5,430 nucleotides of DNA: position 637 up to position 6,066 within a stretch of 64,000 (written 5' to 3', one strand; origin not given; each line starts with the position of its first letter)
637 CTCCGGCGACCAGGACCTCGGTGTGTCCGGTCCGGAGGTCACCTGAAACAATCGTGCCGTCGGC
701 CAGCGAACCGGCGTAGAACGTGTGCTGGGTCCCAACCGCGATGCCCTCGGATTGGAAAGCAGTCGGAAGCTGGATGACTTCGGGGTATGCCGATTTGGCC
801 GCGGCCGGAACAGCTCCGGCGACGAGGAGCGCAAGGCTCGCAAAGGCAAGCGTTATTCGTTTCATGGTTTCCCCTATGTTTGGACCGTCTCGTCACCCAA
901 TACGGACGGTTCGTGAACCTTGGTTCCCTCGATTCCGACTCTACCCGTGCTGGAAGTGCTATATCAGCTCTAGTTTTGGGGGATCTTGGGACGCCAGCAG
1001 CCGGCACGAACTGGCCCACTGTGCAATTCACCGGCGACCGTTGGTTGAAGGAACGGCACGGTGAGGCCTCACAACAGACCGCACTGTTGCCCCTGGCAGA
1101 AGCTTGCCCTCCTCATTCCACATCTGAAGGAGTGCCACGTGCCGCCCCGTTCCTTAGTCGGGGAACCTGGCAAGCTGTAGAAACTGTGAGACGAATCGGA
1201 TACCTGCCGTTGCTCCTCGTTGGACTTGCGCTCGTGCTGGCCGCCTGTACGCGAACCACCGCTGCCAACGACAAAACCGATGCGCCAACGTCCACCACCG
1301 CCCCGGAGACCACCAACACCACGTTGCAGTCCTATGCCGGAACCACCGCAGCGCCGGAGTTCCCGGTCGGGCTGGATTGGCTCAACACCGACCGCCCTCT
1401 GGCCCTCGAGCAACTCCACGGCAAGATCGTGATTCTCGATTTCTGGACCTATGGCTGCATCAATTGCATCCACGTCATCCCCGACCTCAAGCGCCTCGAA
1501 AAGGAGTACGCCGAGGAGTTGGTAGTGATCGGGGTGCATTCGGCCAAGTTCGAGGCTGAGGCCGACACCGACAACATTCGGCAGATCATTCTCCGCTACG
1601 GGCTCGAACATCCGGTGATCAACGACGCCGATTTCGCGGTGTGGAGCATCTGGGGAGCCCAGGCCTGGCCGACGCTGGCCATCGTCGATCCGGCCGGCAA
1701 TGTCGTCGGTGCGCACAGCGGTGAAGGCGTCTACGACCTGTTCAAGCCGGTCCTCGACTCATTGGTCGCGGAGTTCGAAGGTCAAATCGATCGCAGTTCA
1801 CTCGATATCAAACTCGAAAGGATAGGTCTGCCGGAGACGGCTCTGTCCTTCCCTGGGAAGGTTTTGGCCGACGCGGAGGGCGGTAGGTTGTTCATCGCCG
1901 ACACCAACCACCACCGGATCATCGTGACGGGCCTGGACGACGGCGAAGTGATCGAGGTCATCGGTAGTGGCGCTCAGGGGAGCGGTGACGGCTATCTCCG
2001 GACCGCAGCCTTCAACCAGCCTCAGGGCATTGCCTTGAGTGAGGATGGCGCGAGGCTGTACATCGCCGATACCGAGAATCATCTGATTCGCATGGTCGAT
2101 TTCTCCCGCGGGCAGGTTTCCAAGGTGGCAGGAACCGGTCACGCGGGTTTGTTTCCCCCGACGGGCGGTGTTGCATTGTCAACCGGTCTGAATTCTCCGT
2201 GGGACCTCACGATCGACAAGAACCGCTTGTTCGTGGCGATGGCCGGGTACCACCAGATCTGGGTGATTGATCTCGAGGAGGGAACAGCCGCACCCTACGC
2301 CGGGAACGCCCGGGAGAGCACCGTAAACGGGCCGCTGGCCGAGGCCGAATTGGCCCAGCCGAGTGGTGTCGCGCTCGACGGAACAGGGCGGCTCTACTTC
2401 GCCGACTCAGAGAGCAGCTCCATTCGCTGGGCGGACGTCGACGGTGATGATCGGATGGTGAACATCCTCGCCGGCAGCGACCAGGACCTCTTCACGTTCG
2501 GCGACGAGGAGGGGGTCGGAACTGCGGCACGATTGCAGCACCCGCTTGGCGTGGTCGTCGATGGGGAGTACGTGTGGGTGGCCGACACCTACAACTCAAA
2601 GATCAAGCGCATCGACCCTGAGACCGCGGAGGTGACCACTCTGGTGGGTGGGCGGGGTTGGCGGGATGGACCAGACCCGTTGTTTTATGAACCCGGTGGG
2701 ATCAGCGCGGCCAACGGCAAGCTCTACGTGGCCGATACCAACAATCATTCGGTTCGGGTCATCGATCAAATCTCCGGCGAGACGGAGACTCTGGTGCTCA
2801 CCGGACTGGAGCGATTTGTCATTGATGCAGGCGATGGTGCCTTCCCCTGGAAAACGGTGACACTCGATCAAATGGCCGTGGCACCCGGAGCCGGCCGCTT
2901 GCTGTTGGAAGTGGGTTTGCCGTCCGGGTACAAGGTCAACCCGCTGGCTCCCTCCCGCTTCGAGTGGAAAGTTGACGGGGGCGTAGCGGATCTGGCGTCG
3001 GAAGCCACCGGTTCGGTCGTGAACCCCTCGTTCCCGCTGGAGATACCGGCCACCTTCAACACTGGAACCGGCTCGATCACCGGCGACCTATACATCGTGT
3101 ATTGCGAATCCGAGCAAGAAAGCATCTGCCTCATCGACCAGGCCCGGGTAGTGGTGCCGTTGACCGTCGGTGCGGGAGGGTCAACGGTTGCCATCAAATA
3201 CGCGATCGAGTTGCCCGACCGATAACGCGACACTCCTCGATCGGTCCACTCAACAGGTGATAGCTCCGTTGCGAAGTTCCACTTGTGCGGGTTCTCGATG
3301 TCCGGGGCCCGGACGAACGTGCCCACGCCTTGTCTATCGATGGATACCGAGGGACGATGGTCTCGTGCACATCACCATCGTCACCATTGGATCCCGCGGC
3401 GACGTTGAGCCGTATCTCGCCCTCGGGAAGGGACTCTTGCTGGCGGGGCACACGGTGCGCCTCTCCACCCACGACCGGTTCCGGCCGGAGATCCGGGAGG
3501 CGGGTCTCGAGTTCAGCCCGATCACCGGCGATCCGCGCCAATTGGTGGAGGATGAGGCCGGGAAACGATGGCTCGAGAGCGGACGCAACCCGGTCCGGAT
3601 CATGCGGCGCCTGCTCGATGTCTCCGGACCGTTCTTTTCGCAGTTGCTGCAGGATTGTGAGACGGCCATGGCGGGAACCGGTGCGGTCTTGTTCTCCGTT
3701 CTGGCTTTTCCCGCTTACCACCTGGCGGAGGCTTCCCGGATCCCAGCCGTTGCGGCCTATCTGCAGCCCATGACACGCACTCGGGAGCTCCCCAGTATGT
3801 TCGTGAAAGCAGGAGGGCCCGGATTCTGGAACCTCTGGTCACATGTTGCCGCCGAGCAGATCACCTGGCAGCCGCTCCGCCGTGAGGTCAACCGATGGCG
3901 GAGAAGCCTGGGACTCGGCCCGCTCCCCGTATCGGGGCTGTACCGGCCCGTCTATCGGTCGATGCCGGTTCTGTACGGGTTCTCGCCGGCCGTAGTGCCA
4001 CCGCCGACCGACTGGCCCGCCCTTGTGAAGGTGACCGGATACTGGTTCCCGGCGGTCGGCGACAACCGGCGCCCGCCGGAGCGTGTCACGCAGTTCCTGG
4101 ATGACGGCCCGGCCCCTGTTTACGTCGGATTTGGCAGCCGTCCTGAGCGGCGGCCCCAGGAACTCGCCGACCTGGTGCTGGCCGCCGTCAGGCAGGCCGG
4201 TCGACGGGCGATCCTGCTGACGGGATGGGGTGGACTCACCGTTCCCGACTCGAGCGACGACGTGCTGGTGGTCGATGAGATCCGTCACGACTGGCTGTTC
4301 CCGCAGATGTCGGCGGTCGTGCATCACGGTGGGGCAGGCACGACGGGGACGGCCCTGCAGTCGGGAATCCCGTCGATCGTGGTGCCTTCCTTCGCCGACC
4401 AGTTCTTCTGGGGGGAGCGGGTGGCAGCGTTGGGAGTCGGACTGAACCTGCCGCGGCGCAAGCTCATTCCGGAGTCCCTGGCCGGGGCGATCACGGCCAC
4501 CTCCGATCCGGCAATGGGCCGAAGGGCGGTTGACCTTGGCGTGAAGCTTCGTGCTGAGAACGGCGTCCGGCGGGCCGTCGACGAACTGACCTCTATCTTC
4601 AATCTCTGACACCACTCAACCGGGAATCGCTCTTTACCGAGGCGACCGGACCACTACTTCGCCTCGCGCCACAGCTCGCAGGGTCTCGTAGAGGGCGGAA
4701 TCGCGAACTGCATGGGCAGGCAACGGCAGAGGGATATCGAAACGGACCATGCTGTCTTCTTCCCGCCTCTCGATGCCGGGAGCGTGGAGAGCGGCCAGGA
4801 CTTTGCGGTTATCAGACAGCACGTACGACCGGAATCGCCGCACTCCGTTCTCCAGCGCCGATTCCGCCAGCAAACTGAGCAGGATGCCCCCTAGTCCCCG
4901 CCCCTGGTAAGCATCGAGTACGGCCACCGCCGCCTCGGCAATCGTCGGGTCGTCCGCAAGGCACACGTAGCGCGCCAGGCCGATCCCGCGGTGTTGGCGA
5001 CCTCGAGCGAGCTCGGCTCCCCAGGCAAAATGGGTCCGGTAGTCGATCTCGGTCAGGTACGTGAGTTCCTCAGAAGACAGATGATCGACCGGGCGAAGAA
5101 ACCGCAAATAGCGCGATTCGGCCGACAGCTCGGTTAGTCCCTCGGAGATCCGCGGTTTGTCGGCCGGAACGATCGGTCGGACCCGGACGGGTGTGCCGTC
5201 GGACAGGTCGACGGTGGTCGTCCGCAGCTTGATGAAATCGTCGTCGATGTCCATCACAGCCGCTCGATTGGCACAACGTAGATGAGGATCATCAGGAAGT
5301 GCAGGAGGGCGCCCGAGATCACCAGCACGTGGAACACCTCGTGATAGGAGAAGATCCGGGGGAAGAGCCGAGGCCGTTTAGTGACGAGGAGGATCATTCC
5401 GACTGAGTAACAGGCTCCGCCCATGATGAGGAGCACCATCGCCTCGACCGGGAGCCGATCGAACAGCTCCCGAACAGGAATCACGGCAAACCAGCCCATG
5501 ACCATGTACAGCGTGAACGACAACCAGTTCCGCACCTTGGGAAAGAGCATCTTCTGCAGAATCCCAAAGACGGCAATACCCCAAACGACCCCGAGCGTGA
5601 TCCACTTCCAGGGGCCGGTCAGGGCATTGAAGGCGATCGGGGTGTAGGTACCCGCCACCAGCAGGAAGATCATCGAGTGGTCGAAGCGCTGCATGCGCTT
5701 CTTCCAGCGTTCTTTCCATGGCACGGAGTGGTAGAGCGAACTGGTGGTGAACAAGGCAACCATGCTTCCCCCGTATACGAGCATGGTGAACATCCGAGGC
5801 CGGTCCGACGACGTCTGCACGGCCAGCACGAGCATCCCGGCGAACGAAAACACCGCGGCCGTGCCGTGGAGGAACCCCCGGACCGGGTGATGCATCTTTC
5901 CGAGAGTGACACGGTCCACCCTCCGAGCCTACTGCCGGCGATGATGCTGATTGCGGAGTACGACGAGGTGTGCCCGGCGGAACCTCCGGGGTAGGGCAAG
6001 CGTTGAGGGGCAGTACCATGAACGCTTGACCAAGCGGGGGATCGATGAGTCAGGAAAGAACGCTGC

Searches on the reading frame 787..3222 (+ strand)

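Call 21: search_protein_families(library=pfam, proteins=[window:787-3222:+], max_evalue=0.001)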
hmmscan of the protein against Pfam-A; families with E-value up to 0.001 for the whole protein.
window:787-3222:+ (812 aa): 7 families
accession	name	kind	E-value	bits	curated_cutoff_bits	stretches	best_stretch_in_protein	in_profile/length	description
PF01436.27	NHL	-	2.1e-34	116.2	20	2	633-658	1-27/28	NHL repeat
PF13905.12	Thioredoxin_8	-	1.1e-11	45.3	27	1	212-306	1-94/94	Thioredoxin-like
PF25021.1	TEN_NHL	-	5.3e-11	42.5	27.1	0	518-563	137-177/357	Teneurin NHL domain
PF00578.27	AhpC-TSA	-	4.5e-09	36.7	26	1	189-307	5-122/124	AhpC/TSA family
PF08450.18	SGL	-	4.5e-09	36.7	26.3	0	409-497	133-213/246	SMP-30/Gluconolactonase/LRE-like region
PF08534.16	Redoxin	-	6.4e-06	26.5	26.6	1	200-313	16-135/148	Redoxin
PF21959.2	DUF6923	-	0.00014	22.2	27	0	589-619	137-167/234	Repeat of unknown function (DUF6923)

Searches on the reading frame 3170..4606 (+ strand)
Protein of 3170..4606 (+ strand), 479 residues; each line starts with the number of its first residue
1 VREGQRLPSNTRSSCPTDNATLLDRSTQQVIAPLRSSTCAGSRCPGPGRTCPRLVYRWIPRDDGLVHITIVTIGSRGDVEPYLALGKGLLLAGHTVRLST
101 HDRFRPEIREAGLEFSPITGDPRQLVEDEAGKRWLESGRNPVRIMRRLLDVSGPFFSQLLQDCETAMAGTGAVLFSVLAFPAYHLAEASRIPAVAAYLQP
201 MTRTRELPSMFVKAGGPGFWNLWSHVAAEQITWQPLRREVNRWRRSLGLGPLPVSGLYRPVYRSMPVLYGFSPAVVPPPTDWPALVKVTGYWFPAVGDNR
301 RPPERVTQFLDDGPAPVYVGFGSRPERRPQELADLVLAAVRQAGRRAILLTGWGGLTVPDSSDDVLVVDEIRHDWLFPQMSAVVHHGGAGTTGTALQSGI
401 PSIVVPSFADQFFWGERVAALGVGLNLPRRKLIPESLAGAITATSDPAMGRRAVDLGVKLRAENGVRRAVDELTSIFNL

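Call 21: search_protein_families(library=pfam, proteins=[window:3170-4606:+], max_evalue=0.001)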
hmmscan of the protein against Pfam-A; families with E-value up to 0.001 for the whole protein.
window:3170-4606:+ (479 aa): 3 families
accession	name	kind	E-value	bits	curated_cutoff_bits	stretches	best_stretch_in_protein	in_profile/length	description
PF06722.18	EryCIII-like_C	-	1.2e-19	71.1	31.7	1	363-454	31-123/145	Erythromycin biosynthesis protein CIII-like, C-terminal domain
PF03033.26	Glyco_transf_28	-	8.1e-15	55.6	26.2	1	68-207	1-138/139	Glycosyltransferase family 28 N-terminal domain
PF00201.24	UDPGT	-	2.1e-05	24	19.5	1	377-442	338-403/499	UDP-glucoronosyl and UDP-glucosyl transferase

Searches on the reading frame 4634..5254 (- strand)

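Call 21: search_protein_families(library=pfam, proteins=[window:4634-5254:-], max_evalue=0.001)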
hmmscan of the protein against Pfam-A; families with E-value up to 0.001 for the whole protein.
window:4634-5254:- (206 aa): 3 families
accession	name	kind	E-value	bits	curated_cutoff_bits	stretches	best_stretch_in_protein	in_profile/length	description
PF00583.31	Acetyltransf_1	-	5.8e-07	30.2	20.7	1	91-153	45-108/116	Acetyltransferase (GNAT) family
PF13508.13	Acetyltransf_7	-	4.4e-05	24.2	27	1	88-145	12-67/84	Acetyltransferase (GNAT) domain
PF13302.13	Acetyltransf_3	-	5.7e-05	24.3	25.4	1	24-156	3-132/138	Acetyltransferase (GNAT) domain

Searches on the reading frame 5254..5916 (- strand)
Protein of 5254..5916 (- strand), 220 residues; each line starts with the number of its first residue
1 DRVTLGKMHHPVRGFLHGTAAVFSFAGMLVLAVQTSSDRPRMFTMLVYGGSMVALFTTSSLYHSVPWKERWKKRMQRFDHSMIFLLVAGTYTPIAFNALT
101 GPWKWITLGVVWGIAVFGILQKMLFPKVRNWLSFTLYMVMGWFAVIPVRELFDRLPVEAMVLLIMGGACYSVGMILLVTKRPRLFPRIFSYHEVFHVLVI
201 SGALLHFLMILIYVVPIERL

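Call 21: search_protein_families(library=pfam, proteins=[window:5254-5916:-], max_evalue=0.001)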
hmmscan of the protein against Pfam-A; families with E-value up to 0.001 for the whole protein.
window:5254-5916:- (220 aa): 1 family
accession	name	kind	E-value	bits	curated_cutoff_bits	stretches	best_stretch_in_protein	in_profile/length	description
PF03006.26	HlyIII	-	8.2e-44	150.4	26.2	1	11-207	7-224/224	Haemolysin-III related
